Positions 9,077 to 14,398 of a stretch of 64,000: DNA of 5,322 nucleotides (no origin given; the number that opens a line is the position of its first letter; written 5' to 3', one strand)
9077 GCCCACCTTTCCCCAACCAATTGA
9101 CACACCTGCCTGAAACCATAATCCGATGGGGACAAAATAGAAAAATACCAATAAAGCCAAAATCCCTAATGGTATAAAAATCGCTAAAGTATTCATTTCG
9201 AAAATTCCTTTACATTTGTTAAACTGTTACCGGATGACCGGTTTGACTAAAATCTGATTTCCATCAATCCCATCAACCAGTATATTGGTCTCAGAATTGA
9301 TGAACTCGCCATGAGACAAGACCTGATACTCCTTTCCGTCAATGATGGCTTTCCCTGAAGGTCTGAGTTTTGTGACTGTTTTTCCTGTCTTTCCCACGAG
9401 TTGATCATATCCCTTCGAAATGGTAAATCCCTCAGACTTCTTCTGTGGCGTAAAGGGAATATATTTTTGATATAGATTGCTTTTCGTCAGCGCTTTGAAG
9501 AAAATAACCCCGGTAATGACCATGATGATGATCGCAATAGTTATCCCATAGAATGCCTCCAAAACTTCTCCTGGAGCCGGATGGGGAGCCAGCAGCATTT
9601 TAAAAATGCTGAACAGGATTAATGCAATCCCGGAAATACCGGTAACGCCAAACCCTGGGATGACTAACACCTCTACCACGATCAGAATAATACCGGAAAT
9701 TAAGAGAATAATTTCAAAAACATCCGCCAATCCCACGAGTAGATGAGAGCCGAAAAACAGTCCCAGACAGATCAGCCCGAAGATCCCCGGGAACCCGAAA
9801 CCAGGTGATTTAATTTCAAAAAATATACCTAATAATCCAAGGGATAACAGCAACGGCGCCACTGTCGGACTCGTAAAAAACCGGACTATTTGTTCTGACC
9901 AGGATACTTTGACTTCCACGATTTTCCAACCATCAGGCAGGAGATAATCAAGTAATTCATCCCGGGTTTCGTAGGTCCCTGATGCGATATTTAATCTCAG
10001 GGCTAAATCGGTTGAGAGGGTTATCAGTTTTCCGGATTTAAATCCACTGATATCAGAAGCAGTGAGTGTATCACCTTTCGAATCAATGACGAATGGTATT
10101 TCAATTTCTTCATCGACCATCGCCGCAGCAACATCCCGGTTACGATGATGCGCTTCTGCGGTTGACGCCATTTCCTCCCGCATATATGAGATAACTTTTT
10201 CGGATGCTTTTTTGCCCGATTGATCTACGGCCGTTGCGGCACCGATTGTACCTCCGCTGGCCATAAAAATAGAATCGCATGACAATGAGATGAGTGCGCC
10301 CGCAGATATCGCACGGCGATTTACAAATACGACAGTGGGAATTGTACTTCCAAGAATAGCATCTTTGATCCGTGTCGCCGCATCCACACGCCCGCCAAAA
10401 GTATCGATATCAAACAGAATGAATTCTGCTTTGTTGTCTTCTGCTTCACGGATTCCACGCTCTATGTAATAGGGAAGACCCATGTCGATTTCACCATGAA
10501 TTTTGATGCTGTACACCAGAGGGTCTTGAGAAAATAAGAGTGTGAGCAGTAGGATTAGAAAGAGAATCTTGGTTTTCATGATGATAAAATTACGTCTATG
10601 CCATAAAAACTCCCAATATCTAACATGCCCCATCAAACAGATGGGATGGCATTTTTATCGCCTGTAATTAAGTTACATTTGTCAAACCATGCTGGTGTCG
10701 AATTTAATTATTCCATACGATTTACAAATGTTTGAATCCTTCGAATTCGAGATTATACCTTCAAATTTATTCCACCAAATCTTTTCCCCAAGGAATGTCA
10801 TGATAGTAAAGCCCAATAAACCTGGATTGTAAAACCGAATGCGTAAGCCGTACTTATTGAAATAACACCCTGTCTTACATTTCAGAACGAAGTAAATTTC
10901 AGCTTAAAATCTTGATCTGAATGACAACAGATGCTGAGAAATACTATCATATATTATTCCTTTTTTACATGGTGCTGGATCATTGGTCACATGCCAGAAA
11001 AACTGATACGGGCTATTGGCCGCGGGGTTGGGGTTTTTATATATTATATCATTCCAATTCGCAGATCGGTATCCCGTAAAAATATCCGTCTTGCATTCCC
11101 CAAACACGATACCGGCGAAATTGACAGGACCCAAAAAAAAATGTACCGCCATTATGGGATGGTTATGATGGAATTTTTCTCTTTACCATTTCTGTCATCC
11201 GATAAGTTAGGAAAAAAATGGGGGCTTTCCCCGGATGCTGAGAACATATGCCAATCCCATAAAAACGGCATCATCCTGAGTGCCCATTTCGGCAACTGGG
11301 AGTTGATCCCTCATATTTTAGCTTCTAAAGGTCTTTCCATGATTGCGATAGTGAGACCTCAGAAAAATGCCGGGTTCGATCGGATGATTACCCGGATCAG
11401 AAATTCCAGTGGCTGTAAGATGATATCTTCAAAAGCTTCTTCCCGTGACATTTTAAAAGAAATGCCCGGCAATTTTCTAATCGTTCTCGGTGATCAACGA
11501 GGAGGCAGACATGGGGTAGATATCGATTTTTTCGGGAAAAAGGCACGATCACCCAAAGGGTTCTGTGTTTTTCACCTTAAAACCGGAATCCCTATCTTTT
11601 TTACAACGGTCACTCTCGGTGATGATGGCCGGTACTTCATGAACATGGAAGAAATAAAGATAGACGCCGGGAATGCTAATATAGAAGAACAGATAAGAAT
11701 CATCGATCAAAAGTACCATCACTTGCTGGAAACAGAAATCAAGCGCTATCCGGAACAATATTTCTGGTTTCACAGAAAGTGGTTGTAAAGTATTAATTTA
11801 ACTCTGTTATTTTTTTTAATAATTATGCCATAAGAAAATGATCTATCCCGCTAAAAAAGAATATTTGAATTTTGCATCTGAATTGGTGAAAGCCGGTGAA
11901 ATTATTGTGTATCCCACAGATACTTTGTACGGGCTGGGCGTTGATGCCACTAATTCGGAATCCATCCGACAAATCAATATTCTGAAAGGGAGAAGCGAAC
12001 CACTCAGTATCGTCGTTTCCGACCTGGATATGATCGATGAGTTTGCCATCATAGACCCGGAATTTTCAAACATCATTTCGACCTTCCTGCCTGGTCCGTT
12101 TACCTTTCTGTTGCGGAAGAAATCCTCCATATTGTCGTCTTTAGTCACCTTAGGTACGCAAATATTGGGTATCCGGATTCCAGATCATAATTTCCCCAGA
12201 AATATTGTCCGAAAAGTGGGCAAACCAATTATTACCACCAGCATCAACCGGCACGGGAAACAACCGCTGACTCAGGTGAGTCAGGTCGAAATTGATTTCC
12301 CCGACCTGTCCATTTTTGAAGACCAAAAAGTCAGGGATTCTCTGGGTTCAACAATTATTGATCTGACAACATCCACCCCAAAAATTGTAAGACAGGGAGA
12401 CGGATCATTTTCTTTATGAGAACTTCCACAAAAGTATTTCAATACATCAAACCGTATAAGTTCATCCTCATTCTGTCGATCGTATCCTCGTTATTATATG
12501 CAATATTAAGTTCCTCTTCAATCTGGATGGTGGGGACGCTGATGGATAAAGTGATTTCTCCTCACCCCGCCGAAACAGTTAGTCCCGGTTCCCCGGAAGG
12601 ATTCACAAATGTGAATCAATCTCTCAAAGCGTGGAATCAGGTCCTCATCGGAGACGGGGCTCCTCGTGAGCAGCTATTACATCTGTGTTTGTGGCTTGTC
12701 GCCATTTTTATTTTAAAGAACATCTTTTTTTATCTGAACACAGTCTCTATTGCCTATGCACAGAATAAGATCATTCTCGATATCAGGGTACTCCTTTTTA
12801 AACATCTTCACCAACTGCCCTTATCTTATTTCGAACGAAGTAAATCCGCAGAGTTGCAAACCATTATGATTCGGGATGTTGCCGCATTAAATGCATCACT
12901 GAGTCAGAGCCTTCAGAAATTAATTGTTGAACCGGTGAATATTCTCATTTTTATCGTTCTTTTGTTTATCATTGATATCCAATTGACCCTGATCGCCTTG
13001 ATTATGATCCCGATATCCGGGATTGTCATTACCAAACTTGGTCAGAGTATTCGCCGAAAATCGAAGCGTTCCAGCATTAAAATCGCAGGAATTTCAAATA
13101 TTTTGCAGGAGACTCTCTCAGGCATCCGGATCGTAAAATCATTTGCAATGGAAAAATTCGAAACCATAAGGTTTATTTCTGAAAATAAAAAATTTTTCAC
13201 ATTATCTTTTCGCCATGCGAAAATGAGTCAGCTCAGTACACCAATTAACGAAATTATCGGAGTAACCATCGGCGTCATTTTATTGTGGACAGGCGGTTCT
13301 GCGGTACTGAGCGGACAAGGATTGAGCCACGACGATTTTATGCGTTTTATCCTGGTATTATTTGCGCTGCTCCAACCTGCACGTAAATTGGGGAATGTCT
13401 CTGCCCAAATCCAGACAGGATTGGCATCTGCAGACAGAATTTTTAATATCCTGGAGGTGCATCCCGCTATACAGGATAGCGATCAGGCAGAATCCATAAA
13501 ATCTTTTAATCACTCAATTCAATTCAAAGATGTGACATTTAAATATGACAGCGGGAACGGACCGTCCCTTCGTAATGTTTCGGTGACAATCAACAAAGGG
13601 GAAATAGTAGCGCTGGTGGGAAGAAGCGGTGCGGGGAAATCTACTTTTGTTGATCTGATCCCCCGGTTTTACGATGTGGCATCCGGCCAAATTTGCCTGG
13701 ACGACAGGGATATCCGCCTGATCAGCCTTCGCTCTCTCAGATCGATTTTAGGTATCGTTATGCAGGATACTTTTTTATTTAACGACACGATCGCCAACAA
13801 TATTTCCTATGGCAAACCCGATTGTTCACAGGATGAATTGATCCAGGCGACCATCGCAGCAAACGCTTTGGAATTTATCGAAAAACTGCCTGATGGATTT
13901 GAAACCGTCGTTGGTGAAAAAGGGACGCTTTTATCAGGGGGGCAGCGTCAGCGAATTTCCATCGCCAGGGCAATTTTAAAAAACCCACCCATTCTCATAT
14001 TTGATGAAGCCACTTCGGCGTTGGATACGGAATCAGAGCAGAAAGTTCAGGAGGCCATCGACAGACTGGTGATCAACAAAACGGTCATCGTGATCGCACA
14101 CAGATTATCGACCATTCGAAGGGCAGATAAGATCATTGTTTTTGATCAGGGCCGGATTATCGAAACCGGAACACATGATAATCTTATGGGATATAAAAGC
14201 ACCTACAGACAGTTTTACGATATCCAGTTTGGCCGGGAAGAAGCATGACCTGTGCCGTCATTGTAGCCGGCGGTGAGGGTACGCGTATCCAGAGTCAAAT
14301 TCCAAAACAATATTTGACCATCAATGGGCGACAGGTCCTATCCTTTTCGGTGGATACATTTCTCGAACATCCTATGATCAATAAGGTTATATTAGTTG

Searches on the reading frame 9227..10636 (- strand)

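Call 70: search_protein_families(library=pfam, proteins=[window:9227-10636:-], max_evalue=0.00001)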
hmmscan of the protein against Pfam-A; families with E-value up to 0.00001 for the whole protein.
window:9227-10636:- (469 aa): 4 families
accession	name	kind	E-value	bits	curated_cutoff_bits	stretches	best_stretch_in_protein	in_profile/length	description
PF25145.1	NfeD1b_N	-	1.4e-51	175.3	40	1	41-232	2-179/189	NfeD1b, N-terminal domain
PF24961.1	NfeD_membrane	-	1.9e-26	92.9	26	1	258-381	1-119/119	NfeD integral membrane domain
PF01957.25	NfeD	-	2.8e-12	47.1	29.1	1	411-466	2-57/57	NfeD-like C-terminal, partner-binding domain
PF01972.22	SDH_protease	-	1.4e-06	28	31.3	1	43-133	66-154/286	ClpP-like SDH-type serine proteinase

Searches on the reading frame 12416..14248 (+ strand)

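Call 70: search_protein_families(library=pfam, proteins=[window:12416-14248:+], max_evalue=0.00001)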
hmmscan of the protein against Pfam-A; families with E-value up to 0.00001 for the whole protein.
window:12416-14248:+ (610 aa): 3 families
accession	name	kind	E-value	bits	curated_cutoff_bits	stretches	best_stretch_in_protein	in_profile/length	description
PF00664.28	ABC_membrane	-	3.8e-39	135.4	28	1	70-316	22-271/274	ABC transporter transmembrane region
PF00005.33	ABC_tran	-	1.7e-32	113.3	25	1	385-534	1-137/137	ABC transporter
PF02463.25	SMC_N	-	2.3e-09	37.5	40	1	505-574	136-209/220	RecF/RecN/SMC N terminal domain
